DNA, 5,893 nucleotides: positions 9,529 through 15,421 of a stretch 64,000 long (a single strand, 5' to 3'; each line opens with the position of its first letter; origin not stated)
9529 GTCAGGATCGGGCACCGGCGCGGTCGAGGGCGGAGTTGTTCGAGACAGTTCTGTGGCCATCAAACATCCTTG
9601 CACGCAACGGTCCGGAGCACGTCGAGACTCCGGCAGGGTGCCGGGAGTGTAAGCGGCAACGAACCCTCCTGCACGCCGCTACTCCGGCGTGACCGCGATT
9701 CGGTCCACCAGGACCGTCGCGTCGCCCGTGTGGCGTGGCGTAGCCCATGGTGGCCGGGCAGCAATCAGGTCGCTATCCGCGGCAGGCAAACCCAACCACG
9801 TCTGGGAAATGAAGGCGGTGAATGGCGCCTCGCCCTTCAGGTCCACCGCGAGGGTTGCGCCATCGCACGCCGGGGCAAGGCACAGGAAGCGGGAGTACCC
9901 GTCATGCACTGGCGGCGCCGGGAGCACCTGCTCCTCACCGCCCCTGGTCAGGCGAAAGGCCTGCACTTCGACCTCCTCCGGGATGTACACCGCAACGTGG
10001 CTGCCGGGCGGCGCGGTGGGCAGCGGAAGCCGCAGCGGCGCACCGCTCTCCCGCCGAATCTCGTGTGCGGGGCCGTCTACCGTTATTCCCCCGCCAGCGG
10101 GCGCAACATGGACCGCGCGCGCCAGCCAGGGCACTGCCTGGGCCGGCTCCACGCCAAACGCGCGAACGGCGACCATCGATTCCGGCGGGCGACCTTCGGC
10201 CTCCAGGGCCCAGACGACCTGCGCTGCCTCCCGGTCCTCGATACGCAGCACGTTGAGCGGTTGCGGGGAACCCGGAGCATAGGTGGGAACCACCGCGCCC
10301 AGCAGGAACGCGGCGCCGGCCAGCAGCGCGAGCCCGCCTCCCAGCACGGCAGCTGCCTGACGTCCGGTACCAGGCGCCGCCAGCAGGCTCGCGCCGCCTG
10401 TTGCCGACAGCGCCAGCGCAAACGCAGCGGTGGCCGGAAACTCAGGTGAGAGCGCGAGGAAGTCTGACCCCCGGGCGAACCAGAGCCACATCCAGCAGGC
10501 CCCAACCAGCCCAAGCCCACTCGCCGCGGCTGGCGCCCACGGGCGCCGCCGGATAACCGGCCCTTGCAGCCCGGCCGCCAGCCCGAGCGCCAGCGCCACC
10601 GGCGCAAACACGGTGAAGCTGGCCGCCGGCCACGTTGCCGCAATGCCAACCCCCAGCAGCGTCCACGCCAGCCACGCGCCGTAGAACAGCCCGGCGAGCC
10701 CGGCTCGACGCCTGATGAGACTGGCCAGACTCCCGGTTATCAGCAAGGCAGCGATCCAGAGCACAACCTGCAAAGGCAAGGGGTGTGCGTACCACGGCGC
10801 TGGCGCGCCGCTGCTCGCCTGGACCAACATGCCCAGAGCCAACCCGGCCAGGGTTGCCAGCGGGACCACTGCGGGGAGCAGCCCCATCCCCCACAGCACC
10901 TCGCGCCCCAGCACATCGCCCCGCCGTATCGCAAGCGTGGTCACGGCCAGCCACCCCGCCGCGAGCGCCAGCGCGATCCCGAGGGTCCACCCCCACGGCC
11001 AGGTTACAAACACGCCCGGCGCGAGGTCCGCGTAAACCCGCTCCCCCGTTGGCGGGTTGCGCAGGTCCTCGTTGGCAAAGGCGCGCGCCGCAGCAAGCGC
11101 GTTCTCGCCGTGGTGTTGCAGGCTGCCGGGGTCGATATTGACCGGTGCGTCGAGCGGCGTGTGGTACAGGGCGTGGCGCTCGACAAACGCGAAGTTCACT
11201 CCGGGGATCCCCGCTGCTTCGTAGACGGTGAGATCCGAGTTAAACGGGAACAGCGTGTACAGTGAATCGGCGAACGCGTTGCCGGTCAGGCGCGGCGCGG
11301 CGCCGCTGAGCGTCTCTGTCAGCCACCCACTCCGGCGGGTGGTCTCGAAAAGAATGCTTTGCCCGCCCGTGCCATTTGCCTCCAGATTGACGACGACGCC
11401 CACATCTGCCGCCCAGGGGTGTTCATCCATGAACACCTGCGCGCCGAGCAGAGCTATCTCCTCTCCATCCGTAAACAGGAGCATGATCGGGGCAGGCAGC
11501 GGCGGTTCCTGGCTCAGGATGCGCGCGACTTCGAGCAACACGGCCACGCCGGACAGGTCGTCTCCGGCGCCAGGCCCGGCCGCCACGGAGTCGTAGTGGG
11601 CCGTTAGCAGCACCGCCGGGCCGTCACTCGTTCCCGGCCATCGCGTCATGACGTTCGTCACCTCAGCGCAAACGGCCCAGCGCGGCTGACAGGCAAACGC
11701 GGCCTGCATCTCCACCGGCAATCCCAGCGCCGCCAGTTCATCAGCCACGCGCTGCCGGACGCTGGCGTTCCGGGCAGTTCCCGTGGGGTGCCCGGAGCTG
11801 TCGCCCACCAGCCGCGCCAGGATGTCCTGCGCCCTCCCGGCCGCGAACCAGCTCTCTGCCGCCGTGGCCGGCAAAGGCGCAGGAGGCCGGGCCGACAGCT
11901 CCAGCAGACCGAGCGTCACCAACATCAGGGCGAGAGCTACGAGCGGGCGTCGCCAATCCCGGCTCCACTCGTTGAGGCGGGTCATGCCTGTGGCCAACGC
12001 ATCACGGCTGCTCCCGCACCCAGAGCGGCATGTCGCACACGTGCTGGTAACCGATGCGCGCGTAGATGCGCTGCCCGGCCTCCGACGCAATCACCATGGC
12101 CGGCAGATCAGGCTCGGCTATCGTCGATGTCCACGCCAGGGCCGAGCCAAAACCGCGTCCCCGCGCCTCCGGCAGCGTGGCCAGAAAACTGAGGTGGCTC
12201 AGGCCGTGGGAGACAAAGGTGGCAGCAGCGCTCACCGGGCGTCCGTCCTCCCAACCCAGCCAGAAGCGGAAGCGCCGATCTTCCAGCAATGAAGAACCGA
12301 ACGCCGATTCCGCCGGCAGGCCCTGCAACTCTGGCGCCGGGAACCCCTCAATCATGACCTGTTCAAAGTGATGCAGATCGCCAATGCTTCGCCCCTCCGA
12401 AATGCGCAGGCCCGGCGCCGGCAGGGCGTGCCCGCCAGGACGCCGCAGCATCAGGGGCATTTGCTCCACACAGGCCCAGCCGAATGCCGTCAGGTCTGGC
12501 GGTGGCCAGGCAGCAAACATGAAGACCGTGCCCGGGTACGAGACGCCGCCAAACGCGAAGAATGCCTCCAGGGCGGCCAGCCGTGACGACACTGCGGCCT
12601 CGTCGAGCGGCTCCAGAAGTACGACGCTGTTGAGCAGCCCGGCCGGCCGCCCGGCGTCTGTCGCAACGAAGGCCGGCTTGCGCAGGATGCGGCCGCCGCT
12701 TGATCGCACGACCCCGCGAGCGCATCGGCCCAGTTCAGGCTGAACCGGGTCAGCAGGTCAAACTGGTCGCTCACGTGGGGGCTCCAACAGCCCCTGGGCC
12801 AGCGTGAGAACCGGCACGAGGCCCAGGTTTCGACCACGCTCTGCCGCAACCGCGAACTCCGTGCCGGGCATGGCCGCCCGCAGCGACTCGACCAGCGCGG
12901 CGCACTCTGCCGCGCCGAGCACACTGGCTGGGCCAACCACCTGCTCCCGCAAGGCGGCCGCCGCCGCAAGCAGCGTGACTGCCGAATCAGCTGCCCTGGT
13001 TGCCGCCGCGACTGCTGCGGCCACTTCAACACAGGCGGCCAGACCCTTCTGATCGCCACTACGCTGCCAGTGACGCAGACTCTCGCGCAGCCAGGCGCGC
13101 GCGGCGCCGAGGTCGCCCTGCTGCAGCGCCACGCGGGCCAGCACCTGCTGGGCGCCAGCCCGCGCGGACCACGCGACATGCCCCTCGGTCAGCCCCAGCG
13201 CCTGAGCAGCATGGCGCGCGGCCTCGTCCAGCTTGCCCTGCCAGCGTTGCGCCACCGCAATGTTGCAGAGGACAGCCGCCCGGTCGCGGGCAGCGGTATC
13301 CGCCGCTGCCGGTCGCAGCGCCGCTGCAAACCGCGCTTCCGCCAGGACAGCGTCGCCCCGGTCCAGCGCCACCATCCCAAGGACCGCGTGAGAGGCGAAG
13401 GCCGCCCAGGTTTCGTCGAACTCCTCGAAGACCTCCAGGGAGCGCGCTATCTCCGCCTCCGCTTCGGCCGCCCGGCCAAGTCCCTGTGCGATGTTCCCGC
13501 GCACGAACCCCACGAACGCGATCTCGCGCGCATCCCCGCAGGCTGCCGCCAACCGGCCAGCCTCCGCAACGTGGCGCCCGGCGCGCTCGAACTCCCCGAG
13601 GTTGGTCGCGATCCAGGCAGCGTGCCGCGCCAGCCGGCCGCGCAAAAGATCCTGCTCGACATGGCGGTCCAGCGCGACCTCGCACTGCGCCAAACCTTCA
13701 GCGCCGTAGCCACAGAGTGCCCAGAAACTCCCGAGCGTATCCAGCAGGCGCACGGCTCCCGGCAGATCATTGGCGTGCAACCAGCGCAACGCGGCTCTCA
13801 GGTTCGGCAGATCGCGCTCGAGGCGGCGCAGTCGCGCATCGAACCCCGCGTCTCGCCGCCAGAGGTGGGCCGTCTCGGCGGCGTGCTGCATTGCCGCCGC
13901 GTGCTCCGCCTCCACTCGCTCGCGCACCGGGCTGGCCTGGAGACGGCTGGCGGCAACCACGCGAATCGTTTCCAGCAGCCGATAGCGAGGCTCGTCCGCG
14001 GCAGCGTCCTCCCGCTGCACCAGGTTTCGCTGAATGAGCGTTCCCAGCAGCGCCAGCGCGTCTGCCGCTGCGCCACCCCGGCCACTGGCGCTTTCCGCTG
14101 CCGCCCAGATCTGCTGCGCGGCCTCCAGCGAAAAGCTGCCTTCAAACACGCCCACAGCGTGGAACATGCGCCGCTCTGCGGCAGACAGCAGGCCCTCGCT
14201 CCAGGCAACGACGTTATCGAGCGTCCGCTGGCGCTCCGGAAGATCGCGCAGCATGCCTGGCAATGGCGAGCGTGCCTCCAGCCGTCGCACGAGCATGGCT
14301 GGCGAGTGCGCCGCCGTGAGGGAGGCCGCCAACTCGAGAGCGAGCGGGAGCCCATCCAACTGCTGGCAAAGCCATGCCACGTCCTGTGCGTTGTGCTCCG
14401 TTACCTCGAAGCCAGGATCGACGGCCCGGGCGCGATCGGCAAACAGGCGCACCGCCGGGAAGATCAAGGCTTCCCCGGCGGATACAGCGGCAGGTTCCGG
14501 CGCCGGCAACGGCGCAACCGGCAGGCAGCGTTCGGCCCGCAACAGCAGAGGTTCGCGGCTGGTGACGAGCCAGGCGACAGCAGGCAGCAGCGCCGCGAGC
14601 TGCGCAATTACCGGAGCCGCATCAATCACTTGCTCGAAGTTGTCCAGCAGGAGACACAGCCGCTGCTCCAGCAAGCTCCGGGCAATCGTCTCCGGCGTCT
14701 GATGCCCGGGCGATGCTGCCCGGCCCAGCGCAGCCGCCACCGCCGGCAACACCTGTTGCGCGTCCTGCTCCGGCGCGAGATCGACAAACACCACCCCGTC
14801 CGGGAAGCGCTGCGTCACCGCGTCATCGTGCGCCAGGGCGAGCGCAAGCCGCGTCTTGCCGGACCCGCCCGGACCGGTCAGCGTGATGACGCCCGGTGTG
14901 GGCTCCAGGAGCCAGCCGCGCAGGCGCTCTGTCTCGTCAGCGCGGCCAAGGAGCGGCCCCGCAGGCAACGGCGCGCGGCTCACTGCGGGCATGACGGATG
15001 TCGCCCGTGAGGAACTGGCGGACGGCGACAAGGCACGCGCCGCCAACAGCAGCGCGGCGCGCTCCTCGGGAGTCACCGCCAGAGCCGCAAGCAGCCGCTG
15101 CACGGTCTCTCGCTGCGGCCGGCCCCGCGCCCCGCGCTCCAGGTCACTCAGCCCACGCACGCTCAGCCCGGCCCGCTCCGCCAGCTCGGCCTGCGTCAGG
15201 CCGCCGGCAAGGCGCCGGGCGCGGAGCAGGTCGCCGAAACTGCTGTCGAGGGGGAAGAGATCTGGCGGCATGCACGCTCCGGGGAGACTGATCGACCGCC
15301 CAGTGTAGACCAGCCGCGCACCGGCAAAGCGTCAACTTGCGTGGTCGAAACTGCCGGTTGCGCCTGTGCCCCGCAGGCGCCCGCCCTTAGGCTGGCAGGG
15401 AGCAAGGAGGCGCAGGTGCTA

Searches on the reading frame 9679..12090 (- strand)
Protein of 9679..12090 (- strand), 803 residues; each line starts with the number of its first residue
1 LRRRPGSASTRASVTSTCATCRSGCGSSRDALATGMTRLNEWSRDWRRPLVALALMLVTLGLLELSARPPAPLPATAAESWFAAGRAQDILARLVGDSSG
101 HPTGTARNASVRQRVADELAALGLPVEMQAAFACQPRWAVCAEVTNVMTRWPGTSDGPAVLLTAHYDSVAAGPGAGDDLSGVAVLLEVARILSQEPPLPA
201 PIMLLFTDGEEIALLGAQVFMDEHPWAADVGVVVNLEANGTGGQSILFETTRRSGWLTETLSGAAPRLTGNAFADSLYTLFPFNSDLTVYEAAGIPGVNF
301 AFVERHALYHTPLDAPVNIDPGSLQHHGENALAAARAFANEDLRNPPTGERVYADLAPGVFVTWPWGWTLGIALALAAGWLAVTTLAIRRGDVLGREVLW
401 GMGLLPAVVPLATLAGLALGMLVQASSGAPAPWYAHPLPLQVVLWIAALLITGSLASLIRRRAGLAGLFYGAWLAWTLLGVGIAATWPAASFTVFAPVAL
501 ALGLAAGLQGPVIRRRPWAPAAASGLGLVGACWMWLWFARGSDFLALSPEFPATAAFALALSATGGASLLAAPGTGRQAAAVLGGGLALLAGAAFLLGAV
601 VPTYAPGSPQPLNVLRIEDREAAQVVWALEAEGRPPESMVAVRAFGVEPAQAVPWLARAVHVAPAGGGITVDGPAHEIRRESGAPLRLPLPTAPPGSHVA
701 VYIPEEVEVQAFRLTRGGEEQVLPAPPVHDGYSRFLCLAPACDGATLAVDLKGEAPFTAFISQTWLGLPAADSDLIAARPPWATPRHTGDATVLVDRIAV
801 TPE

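Call 29: search_protein_families(library=pfam, proteins=[window:9679-12090:-], max_evalue=0.0001)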
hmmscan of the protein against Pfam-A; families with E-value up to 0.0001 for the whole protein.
window:9679-12090:- (803 aa): 3 families
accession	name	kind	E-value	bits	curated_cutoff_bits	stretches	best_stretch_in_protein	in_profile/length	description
PF04389.22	Peptidase_M28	-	3.8e-43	147.9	21.3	1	146-334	1-192/193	Peptidase family M28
PF01546.33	Peptidase_M20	-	6.5e-07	29.9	24.6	1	168-298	26-171/206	Peptidase family M20/M25/M40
PF05343.19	Peptidase_M42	-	8.4e-05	22.2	23.2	0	177-224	134-180/292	M42 glutamyl aminopeptidase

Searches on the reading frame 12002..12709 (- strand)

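Call 25: search_protein_families(library=pfam, proteins=[window:12002-12709:-], max_evalue=0.0001)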
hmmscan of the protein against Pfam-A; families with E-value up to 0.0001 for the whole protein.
window:12002-12709:- (235 aa): 3 families
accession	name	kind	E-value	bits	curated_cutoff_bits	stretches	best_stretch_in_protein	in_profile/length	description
PF08445.16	FR47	-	5.8e-06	26.6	22.1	1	151-226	2-81/86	FR47-like protein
PF13508.13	Acetyltransf_7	-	2.2e-05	25.2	27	1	147-222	3-83/84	Acetyltransferase (GNAT) domain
PF00583.31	Acetyltransf_1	-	2.6e-05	24.9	20.7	1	133-193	22-82/116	Acetyltransferase (GNAT) family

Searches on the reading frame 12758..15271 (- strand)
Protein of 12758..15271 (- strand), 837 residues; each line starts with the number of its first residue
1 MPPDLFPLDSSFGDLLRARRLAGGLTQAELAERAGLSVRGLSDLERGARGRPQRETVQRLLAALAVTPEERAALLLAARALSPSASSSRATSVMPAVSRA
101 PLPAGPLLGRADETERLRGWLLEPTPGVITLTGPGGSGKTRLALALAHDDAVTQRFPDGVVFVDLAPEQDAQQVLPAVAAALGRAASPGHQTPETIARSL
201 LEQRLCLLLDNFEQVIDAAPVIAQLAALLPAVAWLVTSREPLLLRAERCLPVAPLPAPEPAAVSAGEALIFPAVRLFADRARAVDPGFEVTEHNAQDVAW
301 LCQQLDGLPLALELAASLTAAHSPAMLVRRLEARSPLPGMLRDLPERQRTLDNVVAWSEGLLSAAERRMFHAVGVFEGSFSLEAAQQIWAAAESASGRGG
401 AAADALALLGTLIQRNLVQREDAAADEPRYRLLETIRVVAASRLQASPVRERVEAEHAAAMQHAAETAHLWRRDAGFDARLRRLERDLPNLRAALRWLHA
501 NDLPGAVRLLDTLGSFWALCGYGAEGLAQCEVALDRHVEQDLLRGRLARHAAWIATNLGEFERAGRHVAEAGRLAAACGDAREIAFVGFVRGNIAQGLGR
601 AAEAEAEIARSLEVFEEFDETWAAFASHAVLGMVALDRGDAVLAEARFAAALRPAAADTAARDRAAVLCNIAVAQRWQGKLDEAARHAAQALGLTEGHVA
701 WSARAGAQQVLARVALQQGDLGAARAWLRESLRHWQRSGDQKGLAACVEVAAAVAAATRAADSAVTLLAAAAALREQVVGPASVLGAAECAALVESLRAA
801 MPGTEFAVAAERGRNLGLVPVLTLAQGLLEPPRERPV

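Call 25: search_protein_families(library=pfam, proteins=[window:12758-15271:-], max_evalue=0.0001)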
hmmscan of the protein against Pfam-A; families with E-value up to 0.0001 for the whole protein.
window:12758-15271:- (837 aa): 7 families
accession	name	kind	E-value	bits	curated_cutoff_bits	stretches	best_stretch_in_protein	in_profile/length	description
PF13560.12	HTH_31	-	1.8e-13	51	27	1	12-74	2-64/64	Helix-turn-helix domain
PF01381.28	HTH_3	-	6.3e-13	49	23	1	16-70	1-54/55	Helix-turn-helix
PF00931.28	NB-ARC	-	2.7e-10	40.4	23.5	1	112-217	3-114/248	NB-ARC domain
PF13401.12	AAA_22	-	1.8e-09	38.4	27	1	125-225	4-104/130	AAA domain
PF13191.12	AAA_16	-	2.1e-06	28.8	32.6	1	107-218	2-146/167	AAA ATPase domain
PF13424.12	TPR_12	-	3.3e-06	27.7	30.1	1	663-733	1-73/77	Tetratricopeptide repeat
PF13481.12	AAA_25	-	7.7e-05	22.8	27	0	119-226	23-135/195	AAA domain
